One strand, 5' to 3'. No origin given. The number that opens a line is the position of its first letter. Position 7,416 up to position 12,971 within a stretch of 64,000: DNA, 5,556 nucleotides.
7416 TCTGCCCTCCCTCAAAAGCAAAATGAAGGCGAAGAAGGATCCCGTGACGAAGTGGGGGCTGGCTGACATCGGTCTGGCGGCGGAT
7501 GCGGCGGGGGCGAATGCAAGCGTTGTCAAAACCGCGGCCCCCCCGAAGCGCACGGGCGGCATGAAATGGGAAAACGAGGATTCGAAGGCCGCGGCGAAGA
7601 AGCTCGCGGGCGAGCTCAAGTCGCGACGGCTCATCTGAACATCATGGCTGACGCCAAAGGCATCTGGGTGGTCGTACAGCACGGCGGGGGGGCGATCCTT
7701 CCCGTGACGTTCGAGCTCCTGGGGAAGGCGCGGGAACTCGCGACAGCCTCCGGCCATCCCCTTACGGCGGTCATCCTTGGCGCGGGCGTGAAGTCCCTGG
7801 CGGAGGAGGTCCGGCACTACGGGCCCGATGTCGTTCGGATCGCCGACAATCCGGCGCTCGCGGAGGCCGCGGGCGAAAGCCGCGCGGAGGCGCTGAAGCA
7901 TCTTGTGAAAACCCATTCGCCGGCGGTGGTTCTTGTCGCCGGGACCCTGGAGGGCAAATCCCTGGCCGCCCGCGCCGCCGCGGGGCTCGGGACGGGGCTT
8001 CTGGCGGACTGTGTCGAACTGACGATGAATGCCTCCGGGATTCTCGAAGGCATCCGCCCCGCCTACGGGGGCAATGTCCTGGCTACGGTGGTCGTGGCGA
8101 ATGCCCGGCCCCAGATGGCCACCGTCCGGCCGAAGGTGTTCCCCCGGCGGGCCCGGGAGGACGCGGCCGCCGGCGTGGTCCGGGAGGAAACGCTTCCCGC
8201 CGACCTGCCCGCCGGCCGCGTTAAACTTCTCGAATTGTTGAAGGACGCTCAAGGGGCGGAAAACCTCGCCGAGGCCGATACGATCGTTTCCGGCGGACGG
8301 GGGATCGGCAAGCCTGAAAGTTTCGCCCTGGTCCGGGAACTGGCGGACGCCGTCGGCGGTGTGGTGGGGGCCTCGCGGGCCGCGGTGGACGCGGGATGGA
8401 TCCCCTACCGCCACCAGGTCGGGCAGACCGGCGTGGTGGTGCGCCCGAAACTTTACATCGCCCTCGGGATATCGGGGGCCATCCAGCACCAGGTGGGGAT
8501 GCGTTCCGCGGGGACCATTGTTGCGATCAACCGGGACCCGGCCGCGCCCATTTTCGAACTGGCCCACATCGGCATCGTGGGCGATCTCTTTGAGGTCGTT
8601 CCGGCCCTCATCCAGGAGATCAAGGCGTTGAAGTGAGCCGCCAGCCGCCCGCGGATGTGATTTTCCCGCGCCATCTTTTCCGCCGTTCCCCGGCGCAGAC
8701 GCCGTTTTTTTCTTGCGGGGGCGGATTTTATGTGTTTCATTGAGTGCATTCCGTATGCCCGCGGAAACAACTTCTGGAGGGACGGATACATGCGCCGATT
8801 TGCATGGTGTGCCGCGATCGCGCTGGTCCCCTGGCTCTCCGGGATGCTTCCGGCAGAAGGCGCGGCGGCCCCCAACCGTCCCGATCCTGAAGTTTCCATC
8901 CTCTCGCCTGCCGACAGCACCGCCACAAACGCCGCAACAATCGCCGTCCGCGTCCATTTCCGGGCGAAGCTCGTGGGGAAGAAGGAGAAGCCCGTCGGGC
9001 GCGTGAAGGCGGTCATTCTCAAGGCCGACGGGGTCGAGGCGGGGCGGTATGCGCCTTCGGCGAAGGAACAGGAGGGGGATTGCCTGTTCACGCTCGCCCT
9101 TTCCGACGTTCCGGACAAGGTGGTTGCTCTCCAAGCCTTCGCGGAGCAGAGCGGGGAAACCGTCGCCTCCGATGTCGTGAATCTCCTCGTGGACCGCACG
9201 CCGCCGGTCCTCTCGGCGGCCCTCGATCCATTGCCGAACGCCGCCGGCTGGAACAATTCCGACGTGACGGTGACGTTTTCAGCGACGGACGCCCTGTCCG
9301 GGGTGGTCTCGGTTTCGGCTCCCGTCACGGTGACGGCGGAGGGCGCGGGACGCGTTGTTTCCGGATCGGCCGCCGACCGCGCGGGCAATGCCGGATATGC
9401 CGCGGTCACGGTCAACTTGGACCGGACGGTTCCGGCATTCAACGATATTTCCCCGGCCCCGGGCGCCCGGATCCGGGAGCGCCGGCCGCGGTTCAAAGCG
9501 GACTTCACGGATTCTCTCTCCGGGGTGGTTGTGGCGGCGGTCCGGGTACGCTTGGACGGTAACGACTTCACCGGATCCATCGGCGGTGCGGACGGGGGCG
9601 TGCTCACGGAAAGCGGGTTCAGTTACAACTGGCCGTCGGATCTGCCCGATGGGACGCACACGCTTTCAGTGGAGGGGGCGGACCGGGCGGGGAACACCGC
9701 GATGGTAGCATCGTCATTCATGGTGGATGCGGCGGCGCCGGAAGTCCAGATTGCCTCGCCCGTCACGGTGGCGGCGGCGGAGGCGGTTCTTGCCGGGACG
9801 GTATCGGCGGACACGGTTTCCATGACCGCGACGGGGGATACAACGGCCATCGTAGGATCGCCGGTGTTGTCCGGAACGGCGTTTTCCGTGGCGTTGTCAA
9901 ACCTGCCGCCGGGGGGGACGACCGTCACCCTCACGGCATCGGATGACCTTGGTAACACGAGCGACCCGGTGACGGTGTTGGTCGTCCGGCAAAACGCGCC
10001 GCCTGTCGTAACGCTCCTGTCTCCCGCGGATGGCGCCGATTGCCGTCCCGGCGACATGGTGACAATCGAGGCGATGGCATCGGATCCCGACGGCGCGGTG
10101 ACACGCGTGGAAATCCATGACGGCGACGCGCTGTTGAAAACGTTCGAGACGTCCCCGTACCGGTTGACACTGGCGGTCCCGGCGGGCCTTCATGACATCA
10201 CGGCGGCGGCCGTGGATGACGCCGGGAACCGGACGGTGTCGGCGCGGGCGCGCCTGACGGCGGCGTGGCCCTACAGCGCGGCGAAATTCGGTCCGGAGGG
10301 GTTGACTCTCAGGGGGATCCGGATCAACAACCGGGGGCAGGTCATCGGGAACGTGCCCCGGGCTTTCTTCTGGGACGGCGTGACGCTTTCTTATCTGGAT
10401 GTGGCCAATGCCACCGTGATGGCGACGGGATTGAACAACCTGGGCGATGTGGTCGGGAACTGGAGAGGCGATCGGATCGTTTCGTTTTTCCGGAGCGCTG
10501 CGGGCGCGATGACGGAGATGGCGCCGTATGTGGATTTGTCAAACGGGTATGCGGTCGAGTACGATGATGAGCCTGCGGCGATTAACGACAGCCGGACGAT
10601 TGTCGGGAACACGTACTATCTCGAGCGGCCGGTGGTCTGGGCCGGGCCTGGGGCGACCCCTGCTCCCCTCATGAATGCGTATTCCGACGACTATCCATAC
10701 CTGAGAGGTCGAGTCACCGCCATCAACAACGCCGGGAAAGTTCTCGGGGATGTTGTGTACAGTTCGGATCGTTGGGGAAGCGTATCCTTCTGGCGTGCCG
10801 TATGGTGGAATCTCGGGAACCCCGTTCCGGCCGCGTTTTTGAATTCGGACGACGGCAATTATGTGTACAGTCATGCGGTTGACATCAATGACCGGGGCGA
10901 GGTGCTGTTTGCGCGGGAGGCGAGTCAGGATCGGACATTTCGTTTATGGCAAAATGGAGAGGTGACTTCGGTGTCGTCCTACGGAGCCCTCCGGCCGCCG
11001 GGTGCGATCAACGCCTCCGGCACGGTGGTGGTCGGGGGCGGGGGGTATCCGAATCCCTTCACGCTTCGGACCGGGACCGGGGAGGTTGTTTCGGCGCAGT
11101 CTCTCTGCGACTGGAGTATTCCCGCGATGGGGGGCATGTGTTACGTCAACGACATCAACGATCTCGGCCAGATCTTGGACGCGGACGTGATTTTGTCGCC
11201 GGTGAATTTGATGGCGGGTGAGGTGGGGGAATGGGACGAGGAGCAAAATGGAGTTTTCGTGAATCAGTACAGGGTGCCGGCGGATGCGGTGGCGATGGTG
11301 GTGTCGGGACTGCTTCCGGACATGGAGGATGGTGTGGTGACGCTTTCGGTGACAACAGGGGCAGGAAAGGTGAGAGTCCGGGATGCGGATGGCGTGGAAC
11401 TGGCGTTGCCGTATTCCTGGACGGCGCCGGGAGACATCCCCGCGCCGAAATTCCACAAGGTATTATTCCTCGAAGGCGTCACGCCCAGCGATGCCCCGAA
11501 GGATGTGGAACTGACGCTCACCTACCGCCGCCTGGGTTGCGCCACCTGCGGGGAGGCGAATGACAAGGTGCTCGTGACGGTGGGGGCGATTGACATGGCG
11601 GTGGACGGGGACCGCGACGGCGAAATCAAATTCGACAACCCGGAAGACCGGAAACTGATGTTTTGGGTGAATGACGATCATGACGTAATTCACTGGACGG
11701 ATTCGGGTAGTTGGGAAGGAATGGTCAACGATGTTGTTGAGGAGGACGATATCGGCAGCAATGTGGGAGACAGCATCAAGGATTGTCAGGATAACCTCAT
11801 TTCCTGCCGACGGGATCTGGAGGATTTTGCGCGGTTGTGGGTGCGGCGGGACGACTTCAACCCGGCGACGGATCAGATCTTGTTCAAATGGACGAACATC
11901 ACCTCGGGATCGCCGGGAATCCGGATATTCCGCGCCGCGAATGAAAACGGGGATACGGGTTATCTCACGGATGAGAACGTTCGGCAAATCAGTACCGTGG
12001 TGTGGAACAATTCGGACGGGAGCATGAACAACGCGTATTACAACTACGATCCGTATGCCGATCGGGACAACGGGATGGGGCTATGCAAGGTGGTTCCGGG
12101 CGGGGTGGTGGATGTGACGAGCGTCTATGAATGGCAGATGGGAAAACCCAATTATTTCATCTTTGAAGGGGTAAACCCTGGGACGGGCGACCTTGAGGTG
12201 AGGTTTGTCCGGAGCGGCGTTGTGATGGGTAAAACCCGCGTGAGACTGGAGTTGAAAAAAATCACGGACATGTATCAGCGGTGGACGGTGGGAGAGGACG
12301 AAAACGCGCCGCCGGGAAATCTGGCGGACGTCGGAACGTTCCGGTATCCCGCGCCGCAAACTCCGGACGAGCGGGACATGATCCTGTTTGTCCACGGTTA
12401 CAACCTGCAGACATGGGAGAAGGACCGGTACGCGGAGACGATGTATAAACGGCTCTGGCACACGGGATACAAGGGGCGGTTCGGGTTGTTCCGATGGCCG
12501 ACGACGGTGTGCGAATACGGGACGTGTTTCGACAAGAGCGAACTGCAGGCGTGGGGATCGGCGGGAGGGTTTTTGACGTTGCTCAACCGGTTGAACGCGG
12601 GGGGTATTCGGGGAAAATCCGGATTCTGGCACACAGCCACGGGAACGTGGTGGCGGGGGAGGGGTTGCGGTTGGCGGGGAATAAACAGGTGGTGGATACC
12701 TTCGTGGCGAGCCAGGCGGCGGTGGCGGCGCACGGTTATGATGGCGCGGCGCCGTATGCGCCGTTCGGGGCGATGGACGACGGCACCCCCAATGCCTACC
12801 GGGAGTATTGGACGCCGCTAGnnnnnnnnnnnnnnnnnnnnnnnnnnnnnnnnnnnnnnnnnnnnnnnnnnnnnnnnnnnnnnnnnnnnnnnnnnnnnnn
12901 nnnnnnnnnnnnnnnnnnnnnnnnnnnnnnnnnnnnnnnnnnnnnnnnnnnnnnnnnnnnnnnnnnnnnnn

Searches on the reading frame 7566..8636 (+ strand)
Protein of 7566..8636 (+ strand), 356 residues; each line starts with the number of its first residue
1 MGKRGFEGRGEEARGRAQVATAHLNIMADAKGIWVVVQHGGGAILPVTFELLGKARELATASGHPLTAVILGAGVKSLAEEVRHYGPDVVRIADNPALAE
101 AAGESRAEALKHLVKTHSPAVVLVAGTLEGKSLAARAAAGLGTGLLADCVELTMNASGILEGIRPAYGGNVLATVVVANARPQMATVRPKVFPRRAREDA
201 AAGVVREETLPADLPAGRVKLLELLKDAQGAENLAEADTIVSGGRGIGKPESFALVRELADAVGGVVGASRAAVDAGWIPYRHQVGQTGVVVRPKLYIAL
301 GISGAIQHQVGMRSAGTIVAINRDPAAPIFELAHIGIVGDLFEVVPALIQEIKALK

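Call 7: search_protein_families(library=pfam, proteins=[window:7566-8636:+], max_evalue=0.1)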
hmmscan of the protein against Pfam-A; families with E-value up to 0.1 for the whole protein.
window:7566-8636:+ (356 aa): 2 families
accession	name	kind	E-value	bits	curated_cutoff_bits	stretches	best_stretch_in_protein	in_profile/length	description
PF01012.27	ETF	-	3e-39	135.2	26.7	1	33-211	1-179/181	Electron transfer flavoprotein domain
PF00766.25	ETF_alpha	-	3.7e-36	123.4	27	1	233-313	1-81/81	Electron transfer flavoprotein FAD-binding domain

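Call 8: search_protein_families(library=ncbifam, proteins=[window:7566-8636:+], max_evalue=0.1)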
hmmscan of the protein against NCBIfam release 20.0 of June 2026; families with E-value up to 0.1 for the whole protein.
window:7566-8636:+ (356 aa): 5 families
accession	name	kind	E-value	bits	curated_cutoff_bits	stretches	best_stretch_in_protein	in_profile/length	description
NF042970.1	AcrlCoAredClosAcrA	equivalog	3.6e-88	296.1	600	2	163-354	163-359/360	acryloyl-CoA reductase electron transfer subunit beta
NF038209.1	mft_etfA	equivalog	7e-43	147.1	240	1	57-351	19-301/303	mycofactocin-associated electron transfer flavoprotein alpha subunit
NF008884.0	PRK11916.1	equivalog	8.2e-40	137.1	528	1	77-352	39-310/312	electron transfer flavoprotein subunit alpha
NF051845.1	EtFlavAlphaProt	equivalog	6.7e-32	111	600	1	14-354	74-401/406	electron transfer flavoprotein subunit alpha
NF002889.0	PRK03363.1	equivalog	2.6e-30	105.8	549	1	104-350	65-309/313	electron transfer flavoprotein subunit alpha/FixB family protein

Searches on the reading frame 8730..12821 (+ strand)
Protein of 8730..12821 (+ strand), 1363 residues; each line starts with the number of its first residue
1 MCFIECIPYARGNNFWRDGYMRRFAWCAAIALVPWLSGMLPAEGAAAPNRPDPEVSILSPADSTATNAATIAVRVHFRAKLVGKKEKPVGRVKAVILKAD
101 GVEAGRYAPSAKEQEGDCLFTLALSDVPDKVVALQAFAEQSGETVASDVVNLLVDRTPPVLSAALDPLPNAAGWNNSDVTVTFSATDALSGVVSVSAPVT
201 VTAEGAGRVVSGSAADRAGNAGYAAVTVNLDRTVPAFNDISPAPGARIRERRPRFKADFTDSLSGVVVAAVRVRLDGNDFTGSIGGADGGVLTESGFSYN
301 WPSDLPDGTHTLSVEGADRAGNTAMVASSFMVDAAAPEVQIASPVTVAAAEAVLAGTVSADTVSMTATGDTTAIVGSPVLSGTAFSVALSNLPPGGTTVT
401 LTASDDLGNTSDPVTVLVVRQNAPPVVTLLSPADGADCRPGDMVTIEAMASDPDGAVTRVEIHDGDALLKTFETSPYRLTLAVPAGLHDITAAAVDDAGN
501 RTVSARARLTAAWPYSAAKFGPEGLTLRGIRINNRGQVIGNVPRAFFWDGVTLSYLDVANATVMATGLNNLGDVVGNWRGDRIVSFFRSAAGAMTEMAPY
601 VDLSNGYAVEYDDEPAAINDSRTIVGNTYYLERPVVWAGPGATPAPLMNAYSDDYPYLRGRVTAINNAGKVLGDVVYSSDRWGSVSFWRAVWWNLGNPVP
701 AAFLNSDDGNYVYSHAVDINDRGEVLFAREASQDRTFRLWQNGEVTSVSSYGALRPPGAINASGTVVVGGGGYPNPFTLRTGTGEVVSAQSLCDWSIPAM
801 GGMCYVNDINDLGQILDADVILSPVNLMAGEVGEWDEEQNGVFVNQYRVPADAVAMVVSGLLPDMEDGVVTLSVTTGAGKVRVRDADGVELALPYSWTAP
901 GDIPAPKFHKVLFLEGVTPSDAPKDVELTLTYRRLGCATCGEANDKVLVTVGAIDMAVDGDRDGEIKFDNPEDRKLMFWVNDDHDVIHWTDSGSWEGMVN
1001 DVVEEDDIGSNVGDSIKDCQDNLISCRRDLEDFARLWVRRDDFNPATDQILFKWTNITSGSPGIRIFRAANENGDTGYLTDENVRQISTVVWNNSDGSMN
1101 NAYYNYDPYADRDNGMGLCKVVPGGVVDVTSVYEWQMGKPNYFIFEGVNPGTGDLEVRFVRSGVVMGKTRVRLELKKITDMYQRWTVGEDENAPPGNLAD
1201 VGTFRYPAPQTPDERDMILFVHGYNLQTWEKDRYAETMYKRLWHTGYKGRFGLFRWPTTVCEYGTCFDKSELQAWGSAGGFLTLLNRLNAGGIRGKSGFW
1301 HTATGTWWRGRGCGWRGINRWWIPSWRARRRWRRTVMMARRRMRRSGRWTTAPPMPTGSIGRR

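Call 7: search_protein_families(library=pfam, proteins=[window:8730-12821:+], max_evalue=0.1)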
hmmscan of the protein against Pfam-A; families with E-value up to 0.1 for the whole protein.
window:8730-12821:+ (1363 aa): 8 families
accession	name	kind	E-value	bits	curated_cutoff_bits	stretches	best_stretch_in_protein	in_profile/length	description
PF17957.7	Big_7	-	2.8e-24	86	24.1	2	425-492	1-70/70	Bacterial Ig domain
PF19077.6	Big_13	-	2e-09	38.3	27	1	270-333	42-101/102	Bacterial Ig-like domain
PF13750.12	Big_3_3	-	3.6e-05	23.9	27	0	303-359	10-67/157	Bacterial Ig-like domain (group 3)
PF02494.22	HYR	-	0.0049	17.6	21.7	0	333-411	2-73/81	HYR domain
PF17936.7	Big_6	-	0.008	16.8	27.6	1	344-418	7-81/83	Bacterial Ig domain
PF21226.3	MalQ_N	-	0.023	15.5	24.1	0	298-326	60-88/91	MalQ N-terminal beta sandwich domain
PF18981.6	InlK_D3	-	0.059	13.9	25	1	394-418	49-73/75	Internalin K domain (D3/D4)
PF12245.14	Big_3_2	-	0.091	13.4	23.3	0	264-333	58-121/122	Bacterial Ig-like domain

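Call 8: search_protein_families(library=ncbifam, proteins=[window:8730-12821:+], max_evalue=0.1)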
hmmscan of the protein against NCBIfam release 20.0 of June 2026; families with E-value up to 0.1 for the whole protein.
window:8730-12821:+ (1363 aa): 5 families
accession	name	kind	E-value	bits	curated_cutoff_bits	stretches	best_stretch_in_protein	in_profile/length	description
NF047446.1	barrel_OmpL47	domain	2.5e-11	43.8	40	0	177-222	3-59/68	OmpL47-type beta-barrel domain-containing protein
NF033510.3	Ca_tandemer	repeat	1.3e-06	28.7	50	1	269-324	44-96/96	Ca2+-stabilized repeat-containing adhesin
NF047441.1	Lepto_OmpL47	equivalog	8.9e-06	25.5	250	0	395-504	113-223/336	multi-beta-barrel domain surface protein OmpL47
NF040520.1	Ig_like_BLP2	equivalog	0.0018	16.5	750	1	293-365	568-639/730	Ig-like repeat protein Blp2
NF033932.1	LapB_rpt_80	domain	0.055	13.8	45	1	398-427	4-34/83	LapB repeat-containing protein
